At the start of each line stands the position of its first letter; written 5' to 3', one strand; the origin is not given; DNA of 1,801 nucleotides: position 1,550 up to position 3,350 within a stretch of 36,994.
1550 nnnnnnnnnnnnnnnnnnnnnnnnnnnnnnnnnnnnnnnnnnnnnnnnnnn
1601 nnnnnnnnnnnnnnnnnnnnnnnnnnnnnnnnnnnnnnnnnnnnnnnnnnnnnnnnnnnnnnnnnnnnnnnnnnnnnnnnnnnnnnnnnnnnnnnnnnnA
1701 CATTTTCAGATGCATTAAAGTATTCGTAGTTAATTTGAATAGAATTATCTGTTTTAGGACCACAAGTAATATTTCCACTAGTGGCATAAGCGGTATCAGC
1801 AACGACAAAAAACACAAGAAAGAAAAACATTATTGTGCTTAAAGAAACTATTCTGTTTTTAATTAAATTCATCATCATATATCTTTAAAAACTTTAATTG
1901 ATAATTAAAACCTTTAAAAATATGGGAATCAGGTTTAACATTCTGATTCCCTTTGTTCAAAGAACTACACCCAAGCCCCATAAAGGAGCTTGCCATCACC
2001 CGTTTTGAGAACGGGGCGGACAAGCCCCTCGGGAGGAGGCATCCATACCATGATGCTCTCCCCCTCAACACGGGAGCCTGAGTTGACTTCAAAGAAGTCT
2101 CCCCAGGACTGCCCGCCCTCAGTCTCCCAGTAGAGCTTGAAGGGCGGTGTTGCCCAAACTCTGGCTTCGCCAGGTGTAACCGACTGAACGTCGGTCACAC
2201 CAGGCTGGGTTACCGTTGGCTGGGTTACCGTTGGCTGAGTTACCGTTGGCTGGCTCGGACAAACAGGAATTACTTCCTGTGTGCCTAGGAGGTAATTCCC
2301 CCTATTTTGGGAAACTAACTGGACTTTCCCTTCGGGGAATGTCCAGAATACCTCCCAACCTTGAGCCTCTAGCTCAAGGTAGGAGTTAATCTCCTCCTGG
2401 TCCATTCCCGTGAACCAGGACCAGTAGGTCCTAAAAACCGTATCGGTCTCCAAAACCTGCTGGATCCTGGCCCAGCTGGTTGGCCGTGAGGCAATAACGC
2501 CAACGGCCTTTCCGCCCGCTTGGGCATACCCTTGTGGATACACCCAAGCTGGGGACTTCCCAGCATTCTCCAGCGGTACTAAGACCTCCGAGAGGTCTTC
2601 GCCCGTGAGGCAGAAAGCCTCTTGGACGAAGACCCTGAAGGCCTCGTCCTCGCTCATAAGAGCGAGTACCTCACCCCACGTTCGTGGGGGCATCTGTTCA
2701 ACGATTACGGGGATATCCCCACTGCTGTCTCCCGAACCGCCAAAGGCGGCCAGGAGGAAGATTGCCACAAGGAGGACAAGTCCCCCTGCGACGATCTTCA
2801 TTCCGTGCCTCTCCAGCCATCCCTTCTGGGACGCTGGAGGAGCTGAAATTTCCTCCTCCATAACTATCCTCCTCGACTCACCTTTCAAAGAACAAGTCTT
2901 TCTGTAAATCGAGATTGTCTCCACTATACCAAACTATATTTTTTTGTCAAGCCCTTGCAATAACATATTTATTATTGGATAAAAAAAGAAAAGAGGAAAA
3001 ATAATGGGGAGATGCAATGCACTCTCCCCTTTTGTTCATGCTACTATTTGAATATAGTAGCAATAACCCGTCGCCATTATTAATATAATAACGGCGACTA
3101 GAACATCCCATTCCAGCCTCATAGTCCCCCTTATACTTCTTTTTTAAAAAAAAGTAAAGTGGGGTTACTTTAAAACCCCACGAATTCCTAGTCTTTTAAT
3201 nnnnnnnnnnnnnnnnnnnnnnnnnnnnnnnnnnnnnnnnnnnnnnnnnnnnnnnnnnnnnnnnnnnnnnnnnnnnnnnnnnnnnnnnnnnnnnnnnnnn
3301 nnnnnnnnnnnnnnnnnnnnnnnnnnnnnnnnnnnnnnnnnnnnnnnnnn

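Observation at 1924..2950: Single-gene high-GC island with its own promoter, SD and terminator, inserted in the cell-surface locus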

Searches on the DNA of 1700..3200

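Call 9: search_rna_families(source=window, start=1700, end=3200, threshold=evalue, max_evalue=10)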
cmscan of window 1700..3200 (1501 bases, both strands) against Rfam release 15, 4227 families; matches with E-value up to 10: 17.
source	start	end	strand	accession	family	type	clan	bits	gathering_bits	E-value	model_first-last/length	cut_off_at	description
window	2965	3171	-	RF01253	snR46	Gene; snRNA; snoRNA; HACA-box;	CL00021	24.5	43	0.031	1-197/197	no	Small nucleolar RNA snR46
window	2993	3147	-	RF00558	L20_leader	Cis-reg; leader;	-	23.2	58.7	0.083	1-127/127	no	Ribosomal protein L20 leader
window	2997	3084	-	RF02551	DapZ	Cis-reg;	-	22.5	56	0.38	1-78/78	no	ABC transporter regulator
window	2963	3099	+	RF04180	BTnc231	Gene; sRNA;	-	22.3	80.4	0.071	1-154/154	no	Bacteroides sRNA BTnc231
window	2984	3116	-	RF04315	manA-II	Cis-reg;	-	21.5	100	0.72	1-147/147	no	manA_II ncRNA motif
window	2910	3045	+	RF00121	MicC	Gene; sRNA;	-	21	90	3.2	1-123/123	no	MicC RNA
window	2411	2474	-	RF01703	Dictyoglomi-1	Gene; sRNA;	-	20.9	150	0.05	1-236/236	no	Dictyoglomi-1 RNA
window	1893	1953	+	RF01810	pntA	Gene; sRNA;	-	20.5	54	3.5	1-62/62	no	pntA sRNA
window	3075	3198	-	RF02365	Yfr17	Gene; sRNA;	-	20.4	50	0.55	1-264/264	no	Cyanobacterial functional RNA 17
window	2979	3034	+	RF00516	ylbH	Cis-reg; leader;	-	19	50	0.28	1-122/122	no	ylbH leader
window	1890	1964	+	RF00152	SNORD79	Gene; snRNA; snoRNA; CD-box;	CL00069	19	47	7.1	1-83/83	no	Small nucleolar RNA SNORD79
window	3038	3155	-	RF04180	BTnc231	Gene; sRNA;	-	17.7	80.4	1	1-154/154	no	Bacteroides sRNA BTnc231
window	1996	2015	+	RF03030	salivarius-1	Gene; sRNA;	-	17.5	50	2.4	28-47/56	no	salivarius-1 RNA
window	3056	3112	-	RF00722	mir-451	Gene; miRNA;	-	16.6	66.5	2.7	1-71/71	no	mir-451 microRNA precursor family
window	2266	2299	+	RF00668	mir-302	Gene; miRNA;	CL00096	16.3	55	10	16-53/68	no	mir-302 microRNA precursor family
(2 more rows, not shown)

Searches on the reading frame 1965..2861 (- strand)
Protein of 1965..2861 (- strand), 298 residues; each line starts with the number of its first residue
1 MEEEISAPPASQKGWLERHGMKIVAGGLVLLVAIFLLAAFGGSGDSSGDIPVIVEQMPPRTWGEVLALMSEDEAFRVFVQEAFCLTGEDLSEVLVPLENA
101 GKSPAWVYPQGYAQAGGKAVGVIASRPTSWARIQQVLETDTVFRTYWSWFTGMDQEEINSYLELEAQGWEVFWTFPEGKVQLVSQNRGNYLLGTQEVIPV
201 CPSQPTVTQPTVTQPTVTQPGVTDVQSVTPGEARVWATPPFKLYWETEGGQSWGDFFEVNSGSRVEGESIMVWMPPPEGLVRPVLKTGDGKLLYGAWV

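Call 6: search_protein_families(library=pfam, proteins=[window:1965-2861:-], max_evalue=0.01)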
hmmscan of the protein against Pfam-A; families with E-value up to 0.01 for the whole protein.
window:1965-2861:- (298 aa): 0 families

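Call 7: find_homologous_proteins(query=window:1965-2861:-, max_evalue=0.01)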
Query window:1965-2861:- (298 aa): 6 proteins with E <= 0.01 among 2136 candidates.
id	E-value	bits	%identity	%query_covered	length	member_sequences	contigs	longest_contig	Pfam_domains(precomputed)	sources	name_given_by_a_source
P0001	1.7e-198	676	100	100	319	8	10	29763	-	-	-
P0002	6.7e-145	500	76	100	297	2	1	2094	-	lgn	-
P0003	1.5e-135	469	70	100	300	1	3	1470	-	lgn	-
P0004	4.9e-110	386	60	100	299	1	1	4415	-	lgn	-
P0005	2.5e-106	373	58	100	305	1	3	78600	-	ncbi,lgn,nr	ncbi:MAG: hypothetical protein PHV25_00015 [Candidatus Pacebacteria bacterium]|nr:hypothetical prote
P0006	3.2e-97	343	57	100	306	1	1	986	-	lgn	-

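Call 11: find_encoding_contigs(protein=P0005, flank=10000, max_places=4)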
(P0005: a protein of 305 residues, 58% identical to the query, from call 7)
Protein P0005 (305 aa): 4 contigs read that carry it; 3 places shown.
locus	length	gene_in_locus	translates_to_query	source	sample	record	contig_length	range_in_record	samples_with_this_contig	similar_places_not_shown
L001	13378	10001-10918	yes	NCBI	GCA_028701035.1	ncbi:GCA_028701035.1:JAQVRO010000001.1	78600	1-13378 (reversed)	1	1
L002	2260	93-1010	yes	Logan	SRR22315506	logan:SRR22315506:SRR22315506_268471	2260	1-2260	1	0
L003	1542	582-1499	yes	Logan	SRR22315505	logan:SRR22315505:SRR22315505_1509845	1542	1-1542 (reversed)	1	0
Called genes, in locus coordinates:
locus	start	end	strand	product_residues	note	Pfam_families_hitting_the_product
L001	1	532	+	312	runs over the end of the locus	PF02618:YceG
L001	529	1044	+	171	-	PF01965:DJ-1_PfpI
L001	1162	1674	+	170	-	PF00466:Ribosomal_L10, PF27436:RL10_C (weak)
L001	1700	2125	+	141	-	PF16320:Ribosomal_L12_N, PF00542:Ribosomal_L12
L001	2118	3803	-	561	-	-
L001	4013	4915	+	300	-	PF02518:HATPase_c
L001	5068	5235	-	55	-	-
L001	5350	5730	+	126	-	-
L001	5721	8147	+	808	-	PF01695:IstB_IS21 (faint), PF00158:Sigma54_activat (faint), PF17871:AAA_lid_9, PF05673:DUF815 (weak), PF00004:AAA, PF07724:AAA_2, PF07728:AAA_5, PF10431:ClpB_D2-small, +1 more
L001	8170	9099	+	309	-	PF00188:CAP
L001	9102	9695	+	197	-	PF04203:Sortase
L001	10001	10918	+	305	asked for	-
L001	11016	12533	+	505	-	-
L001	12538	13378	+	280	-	?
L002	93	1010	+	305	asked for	-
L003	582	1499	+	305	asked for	-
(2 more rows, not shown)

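Call 12: find_encoding_contigs(protein=P0002, flank=10000, max_places=3)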
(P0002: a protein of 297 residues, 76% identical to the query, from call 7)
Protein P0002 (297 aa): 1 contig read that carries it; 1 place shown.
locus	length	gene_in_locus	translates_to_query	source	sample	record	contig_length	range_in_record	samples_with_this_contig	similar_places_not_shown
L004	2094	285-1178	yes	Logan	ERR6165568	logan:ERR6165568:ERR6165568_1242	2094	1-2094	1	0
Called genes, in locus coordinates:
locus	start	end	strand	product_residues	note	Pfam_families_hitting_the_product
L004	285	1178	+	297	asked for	-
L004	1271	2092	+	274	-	?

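Call 13: find_encoding_contigs(protein=P0003, flank=10000, max_places=3)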
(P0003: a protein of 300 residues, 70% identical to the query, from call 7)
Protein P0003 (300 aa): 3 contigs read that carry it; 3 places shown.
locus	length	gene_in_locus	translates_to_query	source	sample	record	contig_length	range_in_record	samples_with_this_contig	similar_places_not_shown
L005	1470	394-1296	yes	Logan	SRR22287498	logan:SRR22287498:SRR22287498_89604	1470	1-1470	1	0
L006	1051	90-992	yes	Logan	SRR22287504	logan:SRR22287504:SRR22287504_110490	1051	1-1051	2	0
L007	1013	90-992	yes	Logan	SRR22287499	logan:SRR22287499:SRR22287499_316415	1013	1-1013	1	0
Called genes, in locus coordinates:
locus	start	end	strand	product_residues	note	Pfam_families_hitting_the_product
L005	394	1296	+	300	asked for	-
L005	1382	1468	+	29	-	?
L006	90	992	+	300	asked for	-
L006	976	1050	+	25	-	?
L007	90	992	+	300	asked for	-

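Call 14: find_encoding_contigs(protein=P0004, flank=10000, max_places=3)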
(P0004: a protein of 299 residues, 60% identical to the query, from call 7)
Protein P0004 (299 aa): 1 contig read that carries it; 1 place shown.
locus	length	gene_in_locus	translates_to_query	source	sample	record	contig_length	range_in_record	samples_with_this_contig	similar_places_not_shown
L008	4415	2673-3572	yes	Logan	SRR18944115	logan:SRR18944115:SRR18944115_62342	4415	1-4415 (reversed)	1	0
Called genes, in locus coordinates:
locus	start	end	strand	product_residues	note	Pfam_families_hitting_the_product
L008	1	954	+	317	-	?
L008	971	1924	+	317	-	PF00188:CAP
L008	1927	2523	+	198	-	PF04203:Sortase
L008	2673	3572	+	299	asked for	-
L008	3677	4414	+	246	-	?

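Call 15: find_encoding_contigs(protein=P0006, flank=10000, max_places=3)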
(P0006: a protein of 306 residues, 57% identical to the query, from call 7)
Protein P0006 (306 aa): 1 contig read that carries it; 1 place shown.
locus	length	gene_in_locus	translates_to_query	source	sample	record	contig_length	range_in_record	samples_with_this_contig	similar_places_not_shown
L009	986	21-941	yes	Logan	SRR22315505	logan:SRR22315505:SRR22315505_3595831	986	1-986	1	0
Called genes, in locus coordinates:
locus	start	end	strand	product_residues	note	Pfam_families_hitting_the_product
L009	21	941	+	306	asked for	-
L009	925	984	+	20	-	?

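Call 16: find_encoding_contigs(protein=P0001, flank=10000, max_places=10)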
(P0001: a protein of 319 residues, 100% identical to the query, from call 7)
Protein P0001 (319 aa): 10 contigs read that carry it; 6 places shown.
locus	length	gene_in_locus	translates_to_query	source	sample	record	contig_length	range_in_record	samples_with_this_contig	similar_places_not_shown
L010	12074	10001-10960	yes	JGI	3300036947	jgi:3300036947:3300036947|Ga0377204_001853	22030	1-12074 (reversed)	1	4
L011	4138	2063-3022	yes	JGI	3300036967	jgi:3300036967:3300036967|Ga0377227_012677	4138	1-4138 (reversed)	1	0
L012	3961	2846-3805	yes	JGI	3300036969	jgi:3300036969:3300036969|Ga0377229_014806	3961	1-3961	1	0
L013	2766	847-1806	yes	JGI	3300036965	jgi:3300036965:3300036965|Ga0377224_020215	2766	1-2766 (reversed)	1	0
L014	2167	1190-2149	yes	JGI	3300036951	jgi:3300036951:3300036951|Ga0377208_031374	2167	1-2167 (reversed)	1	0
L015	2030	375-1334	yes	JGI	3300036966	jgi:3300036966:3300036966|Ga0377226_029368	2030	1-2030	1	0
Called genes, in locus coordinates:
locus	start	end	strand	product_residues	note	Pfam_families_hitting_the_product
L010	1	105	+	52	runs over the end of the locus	-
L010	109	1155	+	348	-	PF01757:Acyl_transf_3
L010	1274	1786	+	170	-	PF00466:Ribosomal_L10, PF27436:RL10_C (weak)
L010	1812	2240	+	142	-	PF16320:Ribosomal_L12_N, PF00542:Ribosomal_L12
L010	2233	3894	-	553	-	-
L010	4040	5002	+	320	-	PF02518:HATPase_c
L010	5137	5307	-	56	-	-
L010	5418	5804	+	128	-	-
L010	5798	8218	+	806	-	PF05673:DUF815 (faint), PF03215:Rad17 (faint), PF13401:AAA_22 (faint), PF17871:AAA_lid_9, PF00004:AAA, PF07724:AAA_2, PF07728:AAA_5, PF10431:ClpB_D2-small, +1 more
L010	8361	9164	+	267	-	PF00188:CAP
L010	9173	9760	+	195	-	PF04203:Sortase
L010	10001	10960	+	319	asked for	-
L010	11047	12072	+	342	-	?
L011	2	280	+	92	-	?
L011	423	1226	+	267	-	PF00188:CAP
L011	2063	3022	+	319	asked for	-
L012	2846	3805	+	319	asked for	-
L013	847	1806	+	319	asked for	-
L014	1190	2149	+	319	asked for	-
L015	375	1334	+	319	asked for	-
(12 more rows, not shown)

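Call 28: search_protein_representatives(alignment_id=A1)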
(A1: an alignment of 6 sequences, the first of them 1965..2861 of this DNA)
Query: 6 sequences, 301 profile positions. Proteins with E-value up to 0.001 (for the whole library): 1; up to 1e-10: 1; up to 1e-30: 1. The best 1 are listed.
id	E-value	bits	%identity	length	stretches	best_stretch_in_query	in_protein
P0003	4.3e-170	581.0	-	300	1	1-301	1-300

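Call 29: predict_structure(alignment_id=A1)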
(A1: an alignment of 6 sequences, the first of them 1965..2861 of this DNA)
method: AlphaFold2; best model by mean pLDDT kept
length: 298 residues; sequences in the alignment: 6
mean_pLDDT: 55.2   pTM: 0.36
mean pLDDT of the five models: 55.2, 49.4, 45.7, 45.5, 42.8
residues with pLDDT >= 90: 17; 70-90: 73; 50-70: 73; < 50: 135
segments of 3 or more residues with pLDDT < 50: 1-59, 106-128, 168-220
pLDDT, mean of each block of 10 residues (from residue 1): 28 31 37 37 27 36 78 65 65 69 48 42 43 62 62 64 57 36 25 23 30 36 82 85 87 79 78 71 90 91
secondary structure, 60 per line:
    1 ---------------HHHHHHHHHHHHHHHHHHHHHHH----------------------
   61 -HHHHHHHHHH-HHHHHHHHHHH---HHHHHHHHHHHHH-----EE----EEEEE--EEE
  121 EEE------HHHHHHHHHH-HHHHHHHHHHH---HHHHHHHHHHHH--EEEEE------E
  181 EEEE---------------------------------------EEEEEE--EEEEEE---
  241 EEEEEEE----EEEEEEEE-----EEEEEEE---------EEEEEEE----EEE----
elements in order: H16-38 H62-71 H73-83 H87-99 E111-115 E118-123 H130-139 H141-151 H155-166 E169-173 E180-184 E224-229 E232-237 E241-247 E252-259 E265-271 E281-287 E292-294

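Call 35: fold_search(model_id=the predicted structure, library=pdb)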
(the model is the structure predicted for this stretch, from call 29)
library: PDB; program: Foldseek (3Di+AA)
matches with E <= 10: 1518; with E <= 0.001: 0
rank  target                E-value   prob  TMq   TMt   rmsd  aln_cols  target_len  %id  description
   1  4s3p_B                7.0e-03  1.00  0.19  0.09   4.9        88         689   22  Amylomaltase MalQ from Escherichia coli, apo structure (released 2015-07-08)
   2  4s3p_A                1.2e-02  0.99  0.19  0.09   5.1        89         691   20  Amylomaltase MalQ from Escherichia coli, apo structure (released 2015-07-08)
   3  4s3q_A                1.3e-02  1.00  0.18  0.09   4.5        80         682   18  Amylomaltase MalQ from Escherichia coli in complex with maltose (released 2015-07-08)
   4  7c7u_A                1.4e-02  0.99  0.17  0.10   5.0        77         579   14  Biofilm associated protein - BSP domain (released 2021-05-12)
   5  4s3q_B                1.8e-02  1.00  0.18  0.08   4.4        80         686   18  Amylomaltase MalQ from Escherichia coli in complex with maltose (released 2015-07-08)
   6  4u49_A                2.0e-02  0.90  0.16  0.16   5.0        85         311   13  Crystal structure of Pectate Lyase Pel3 from Pectobacterium carotovorum with two monomers in the A.U (released 2015-08-05)
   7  8wae_B                2.0e-02  0.80  0.16  0.33   7.1       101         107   20  Crystal structure of a novel porphyran-binding carbohydrate binding module (released 2024-09-11)
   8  4s3r                  2.6e-02  0.99  0.18  0.09   4.7        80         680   19  Amylomaltase MalQ from Escherichia coli in complex with the pseudo-heptasaccharide acarviosine-glucose-acarbose (released 2015-07-08)
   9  4s3q_C                2.8e-02  0.99  0.16  0.08   3.2        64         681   17  Amylomaltase MalQ from Escherichia coli in complex with maltose (released 2015-07-08)
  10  5icu                  2.8e-02  0.89  0.16  0.36   6.2        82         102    8  The crystal structure of CopC from Methylosinus trichosporium OB3b (released 2016-04-06)
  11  8wm1_A                3.9e-02  0.94  0.19  0.13  16.1       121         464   14  DHS dehydratase (released 2024-10-02)
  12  8fn9_H                4.6e-02  0.72  0.16  0.33   5.8        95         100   12  Crystal structure of the C-terminal Fg domain of TNR with the single FN domain of PTPRZ (released 2023-07-12)
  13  7op6_A                4.6e-02  0.72  0.16  0.07   5.6        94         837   15  Bacteroides thetaiotaomicron mannosidase GH2 with beta-manno-configured cyclophellitol aziridine (released 2022-05-18)
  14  5cba_B                4.6e-02  0.51  0.14  0.27   7.5       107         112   13  3B4 in complex with CXCL13 - 3B4-CXCL13 (released 2015-11-04)
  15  7dc8_C                4.6e-02  0.20  0.13  0.17  19.5       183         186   12  Crystal structure of Switch Ab Fab and hIL6R in complex with ATP (released 2021-01-13)
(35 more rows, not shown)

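Call 109: search_protein_families(library=phrogs, proteins=[window:1965-2861:-, L001:10001-10918:+], max_evalue=0.01)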
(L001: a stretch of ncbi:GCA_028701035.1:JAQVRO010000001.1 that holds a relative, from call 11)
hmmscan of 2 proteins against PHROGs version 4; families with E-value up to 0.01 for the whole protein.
window:1965-2861:- (298 aa): 0 families

L001:10001-10918:+ (305 aa): 0 families

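Call 110: search_protein_families(library=ncbifam, proteins=[window:1965-2861:-, L001:10001-10918:+], max_evalue=0.01)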
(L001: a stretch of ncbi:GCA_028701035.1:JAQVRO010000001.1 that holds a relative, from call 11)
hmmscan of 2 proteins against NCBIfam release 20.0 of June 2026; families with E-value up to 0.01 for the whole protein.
window:1965-2861:- (298 aa): 0 families

L001:10001-10918:+ (305 aa): 0 families

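Call 111: search_solved_structures(query=A1, max_evalue=1)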
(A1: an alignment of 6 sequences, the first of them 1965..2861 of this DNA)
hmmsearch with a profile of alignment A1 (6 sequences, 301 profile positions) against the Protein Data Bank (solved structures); distinct sequences matched with E-value up to 1: 0.
